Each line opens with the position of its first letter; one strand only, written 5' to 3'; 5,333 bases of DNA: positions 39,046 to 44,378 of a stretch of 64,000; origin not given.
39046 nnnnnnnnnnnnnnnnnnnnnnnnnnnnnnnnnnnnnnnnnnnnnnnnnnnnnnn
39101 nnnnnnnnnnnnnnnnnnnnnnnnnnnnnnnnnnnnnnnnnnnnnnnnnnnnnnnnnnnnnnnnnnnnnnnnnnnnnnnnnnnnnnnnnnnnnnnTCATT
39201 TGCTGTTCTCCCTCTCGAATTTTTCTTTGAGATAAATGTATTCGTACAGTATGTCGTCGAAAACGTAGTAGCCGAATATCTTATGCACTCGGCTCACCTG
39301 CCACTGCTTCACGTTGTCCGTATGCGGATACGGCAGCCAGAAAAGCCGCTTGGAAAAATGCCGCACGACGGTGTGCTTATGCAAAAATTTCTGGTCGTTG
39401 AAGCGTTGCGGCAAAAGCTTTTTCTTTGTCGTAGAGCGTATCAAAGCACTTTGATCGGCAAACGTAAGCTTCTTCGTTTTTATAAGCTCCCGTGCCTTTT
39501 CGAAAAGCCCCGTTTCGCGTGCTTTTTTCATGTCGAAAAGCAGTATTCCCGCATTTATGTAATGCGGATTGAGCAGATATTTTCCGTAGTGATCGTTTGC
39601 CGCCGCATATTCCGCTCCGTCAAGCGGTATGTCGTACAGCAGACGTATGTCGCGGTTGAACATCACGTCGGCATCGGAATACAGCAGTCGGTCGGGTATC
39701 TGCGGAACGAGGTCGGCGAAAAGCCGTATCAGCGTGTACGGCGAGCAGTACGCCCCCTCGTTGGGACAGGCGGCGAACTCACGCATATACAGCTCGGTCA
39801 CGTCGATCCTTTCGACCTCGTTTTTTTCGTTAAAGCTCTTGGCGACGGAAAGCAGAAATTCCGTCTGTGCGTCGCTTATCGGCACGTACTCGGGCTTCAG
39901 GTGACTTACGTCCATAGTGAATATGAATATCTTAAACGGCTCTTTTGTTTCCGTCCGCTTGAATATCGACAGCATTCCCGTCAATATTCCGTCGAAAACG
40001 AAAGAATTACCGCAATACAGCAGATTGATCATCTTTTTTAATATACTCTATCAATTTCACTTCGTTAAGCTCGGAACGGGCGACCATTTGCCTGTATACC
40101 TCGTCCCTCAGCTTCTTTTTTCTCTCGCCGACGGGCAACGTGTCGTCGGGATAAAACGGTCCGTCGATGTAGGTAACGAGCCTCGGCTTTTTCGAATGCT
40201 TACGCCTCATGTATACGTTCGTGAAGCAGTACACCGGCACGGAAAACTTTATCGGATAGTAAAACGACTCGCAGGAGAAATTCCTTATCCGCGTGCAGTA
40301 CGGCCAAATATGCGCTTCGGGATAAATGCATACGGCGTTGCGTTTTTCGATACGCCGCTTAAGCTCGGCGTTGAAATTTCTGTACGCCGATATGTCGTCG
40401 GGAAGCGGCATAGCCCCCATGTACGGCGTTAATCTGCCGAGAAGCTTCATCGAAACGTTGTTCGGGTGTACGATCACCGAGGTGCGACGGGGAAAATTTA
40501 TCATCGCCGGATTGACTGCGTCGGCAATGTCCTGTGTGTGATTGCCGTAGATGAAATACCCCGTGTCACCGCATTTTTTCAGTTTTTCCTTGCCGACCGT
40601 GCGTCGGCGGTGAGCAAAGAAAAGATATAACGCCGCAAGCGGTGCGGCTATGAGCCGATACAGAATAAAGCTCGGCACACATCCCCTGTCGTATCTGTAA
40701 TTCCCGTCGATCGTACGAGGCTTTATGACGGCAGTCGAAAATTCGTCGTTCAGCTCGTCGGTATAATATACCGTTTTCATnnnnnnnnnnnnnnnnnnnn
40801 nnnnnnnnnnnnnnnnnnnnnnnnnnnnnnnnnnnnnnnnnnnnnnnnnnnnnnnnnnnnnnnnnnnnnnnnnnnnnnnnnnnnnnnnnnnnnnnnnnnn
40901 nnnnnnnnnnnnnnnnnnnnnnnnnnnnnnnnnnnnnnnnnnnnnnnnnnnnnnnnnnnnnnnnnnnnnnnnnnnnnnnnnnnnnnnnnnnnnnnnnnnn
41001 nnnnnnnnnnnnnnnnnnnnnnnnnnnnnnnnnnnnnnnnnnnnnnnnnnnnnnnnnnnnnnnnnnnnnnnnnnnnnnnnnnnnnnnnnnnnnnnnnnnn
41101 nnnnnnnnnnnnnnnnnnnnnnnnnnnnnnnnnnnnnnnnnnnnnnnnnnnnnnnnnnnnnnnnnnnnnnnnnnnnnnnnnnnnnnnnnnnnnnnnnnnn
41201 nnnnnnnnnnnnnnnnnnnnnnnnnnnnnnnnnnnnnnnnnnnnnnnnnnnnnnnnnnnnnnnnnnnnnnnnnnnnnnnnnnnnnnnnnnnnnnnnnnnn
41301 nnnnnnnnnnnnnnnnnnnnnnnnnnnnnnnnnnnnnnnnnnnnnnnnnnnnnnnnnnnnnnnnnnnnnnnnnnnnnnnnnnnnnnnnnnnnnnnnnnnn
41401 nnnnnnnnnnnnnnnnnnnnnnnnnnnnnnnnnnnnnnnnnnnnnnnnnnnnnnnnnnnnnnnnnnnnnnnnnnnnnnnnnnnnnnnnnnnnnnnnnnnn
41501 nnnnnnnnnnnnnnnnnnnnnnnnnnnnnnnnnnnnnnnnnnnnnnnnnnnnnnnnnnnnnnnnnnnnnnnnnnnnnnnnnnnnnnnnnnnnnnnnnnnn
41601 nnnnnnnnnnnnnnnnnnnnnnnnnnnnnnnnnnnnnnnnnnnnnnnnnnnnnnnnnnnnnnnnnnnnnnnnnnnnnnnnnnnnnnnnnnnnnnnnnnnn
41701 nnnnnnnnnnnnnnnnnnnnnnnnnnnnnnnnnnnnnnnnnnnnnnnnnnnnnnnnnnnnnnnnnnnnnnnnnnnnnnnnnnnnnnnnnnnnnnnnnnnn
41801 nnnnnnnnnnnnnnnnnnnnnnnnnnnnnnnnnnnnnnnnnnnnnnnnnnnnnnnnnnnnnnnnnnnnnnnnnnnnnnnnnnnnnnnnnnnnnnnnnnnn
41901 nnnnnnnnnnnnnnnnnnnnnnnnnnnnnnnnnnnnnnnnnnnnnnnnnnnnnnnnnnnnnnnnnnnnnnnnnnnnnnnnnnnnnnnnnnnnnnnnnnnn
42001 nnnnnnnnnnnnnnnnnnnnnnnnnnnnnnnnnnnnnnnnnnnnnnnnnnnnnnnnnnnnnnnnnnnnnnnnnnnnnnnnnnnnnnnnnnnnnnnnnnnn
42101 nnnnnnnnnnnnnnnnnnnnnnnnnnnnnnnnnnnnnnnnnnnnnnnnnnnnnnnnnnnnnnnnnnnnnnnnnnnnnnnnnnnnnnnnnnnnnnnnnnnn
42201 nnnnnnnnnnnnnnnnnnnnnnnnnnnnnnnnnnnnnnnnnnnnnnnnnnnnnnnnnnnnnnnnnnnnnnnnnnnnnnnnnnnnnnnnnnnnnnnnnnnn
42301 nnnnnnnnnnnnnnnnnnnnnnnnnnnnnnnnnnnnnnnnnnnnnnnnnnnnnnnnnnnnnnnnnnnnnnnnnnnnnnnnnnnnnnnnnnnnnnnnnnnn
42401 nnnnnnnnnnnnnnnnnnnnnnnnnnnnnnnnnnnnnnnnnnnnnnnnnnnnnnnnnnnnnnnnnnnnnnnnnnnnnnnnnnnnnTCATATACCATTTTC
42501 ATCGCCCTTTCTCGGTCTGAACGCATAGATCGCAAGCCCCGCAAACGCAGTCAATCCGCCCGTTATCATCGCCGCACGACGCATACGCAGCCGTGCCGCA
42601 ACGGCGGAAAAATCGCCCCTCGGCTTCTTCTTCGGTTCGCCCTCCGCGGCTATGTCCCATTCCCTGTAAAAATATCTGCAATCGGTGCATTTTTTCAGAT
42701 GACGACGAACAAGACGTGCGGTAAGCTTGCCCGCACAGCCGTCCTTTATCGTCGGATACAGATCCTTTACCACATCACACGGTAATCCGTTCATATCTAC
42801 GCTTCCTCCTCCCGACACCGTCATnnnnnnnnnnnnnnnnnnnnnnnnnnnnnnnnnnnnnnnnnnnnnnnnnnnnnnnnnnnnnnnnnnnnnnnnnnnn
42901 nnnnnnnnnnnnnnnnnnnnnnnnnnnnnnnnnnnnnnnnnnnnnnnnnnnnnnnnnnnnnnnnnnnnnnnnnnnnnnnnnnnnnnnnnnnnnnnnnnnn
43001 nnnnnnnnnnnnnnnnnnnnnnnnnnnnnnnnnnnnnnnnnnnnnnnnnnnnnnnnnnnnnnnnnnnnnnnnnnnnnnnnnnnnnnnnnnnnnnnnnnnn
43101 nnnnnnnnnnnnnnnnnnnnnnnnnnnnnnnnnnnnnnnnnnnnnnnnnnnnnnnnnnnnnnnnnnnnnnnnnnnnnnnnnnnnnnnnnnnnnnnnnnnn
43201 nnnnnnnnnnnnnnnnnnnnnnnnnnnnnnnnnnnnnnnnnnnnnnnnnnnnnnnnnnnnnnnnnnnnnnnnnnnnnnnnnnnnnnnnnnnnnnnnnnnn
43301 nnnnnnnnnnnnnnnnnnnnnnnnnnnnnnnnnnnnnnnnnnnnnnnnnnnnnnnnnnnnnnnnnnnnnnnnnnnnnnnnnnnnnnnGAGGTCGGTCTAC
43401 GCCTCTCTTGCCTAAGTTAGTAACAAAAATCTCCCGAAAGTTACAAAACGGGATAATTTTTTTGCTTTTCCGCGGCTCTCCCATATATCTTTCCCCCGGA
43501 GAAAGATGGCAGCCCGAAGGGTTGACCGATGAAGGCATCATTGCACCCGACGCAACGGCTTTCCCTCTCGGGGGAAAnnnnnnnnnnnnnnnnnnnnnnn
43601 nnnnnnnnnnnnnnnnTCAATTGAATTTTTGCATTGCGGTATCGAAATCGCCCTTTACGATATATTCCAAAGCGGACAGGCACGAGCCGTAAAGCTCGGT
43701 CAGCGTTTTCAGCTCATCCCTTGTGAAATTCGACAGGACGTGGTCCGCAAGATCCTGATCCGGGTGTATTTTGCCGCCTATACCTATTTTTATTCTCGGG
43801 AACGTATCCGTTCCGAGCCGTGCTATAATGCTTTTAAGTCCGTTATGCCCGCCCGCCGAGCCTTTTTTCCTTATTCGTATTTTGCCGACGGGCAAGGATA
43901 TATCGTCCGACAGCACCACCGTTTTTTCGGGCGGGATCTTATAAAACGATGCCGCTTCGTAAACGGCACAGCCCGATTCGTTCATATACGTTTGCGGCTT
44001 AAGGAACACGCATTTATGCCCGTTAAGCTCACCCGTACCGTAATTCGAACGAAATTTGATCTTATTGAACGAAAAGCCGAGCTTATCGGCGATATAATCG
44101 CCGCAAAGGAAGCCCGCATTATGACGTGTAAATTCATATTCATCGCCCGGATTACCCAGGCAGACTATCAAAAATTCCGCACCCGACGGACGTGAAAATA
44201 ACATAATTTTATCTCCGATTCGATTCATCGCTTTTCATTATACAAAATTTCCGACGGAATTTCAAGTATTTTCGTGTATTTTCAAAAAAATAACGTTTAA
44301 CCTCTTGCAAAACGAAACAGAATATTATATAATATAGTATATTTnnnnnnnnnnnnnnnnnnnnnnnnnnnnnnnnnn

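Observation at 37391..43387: ECF sigma/anti-sigma-led operon for an acylated glyco-conjugate, including a GT8-acyltransferase fusion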

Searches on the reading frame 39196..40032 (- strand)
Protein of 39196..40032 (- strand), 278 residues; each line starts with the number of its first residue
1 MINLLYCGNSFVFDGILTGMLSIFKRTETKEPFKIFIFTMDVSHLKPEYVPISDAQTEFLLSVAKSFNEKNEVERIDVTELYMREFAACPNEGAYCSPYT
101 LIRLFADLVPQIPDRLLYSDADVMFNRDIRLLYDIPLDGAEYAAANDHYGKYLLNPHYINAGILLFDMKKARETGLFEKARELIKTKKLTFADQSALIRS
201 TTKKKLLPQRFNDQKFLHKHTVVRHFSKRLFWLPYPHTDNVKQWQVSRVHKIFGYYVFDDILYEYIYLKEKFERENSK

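Call 3: search_protein_families(library=pfam, proteins=[window:39196-40032:-], max_evalue=0.01)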
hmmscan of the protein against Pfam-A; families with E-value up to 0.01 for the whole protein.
window:39196-40032:- (278 aa): 1 family
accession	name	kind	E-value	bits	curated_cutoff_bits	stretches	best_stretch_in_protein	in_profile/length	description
PF01501.26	Glyco_transf_8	-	8.6e-14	52.1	24.3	1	55-212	42-216/253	Glycosyl transferase family 8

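Call 5: search_protein_families(library=ncbifam, proteins=[window:39196-40032:-], max_evalue=0.01)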
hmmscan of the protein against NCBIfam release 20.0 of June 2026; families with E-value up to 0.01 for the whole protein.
window:39196-40032:- (278 aa): 0 families

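Call 19: search_solved_structures(query=window:39196-40032:-, max_evalue=1)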
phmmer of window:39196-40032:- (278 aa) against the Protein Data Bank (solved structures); distinct sequences matched with E-value up to 1: 6.
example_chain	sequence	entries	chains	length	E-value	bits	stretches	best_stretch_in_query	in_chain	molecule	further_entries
6u4b_A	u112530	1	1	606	0.00031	23.9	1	155-199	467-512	WbbM protein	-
1g9r_A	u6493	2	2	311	0.015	18.4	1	82-194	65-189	GLYCOSYL TRANSFERASE | GALACTOSYL TRANSFERASE LGTC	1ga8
1ss9_A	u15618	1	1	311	0.057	16.5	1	83-188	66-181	alpha-1,4-galactosyl transferase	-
5gvv_A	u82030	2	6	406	0.16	15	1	99-186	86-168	Glycosyl transferase family 8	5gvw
8prs_A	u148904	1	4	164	0.2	14.6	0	135-157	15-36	nvBagel4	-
8pra_A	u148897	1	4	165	0.48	13.4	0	135-157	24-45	Cell surface protein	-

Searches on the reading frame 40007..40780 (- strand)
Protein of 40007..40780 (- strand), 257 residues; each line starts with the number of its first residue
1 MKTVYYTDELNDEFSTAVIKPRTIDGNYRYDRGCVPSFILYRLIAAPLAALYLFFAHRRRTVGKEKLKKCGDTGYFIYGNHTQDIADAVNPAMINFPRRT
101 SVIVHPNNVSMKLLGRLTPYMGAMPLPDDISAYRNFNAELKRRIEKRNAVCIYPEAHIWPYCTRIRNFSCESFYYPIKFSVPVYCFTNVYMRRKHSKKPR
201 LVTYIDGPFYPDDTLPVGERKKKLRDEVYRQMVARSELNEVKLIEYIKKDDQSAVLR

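Call 3: search_protein_families(library=pfam, proteins=[window:40007-40780:-], max_evalue=0.01)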
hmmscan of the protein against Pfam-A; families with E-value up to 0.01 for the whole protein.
window:40007-40780:- (257 aa): 1 family
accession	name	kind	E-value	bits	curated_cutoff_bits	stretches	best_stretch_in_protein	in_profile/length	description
PF01553.26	Acyltransferase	-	0.00074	19.8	23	1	61-173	4-116/132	Acyltransferase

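Call 5: search_protein_families(library=ncbifam, proteins=[window:40007-40780:-], max_evalue=0.01)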
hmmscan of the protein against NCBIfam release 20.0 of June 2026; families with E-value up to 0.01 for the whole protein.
window:40007-40780:- (257 aa): 1 family
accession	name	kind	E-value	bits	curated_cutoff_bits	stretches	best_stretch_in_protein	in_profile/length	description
NF006386.0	PRK08633.1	equivalog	0.0071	14.1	1221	1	53-158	423-522/1147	acyl-[ACP]--phospholipid O-acyltransferase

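Call 18: search_solved_structures(query=window:40007-40780:-, max_evalue=1)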
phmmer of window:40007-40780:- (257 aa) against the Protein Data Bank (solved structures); distinct sequences matched with E-value up to 1: 1.
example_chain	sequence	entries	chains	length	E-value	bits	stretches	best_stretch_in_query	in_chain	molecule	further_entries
7dqk_A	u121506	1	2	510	0.6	12.9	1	38-106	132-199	Protein DETOXIFICATION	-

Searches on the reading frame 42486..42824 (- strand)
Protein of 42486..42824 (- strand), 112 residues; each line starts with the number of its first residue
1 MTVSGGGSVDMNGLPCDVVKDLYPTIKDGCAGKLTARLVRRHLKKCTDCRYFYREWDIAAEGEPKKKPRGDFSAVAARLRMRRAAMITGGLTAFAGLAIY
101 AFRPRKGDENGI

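Call 3: search_protein_families(library=pfam, proteins=[window:42486-42824:-], max_evalue=0.01)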
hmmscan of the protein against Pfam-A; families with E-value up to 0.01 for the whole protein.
window:42486-42824:- (112 aa): 1 family
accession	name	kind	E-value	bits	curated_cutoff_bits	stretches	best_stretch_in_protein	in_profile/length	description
PF13490.11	zf-HC2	-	0.0005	20.6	22.2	1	16-50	1-35/35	Putative zinc-finger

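Call 5: search_protein_families(library=ncbifam, proteins=[window:42486-42824:-], max_evalue=0.01)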
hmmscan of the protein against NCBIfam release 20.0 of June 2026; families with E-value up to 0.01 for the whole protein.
window:42486-42824:- (112 aa): 0 families

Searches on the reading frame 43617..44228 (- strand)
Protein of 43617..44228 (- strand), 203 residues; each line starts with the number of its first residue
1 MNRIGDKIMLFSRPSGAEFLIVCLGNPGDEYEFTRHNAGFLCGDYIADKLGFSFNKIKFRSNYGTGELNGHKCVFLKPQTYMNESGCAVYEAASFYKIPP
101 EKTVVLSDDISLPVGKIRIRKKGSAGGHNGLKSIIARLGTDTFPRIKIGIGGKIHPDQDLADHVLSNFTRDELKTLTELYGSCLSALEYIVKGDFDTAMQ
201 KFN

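Call 3: search_protein_families(library=pfam, proteins=[window:43617-44228:-], max_evalue=0.01)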
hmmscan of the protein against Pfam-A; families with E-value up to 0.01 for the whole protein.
window:43617-44228:- (203 aa): 1 family
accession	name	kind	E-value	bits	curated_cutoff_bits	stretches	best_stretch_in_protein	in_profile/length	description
PF01195.25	Pept_tRNA_hydro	-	1.9e-67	227.1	27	1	20-203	1-183/183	Peptidyl-tRNA hydrolase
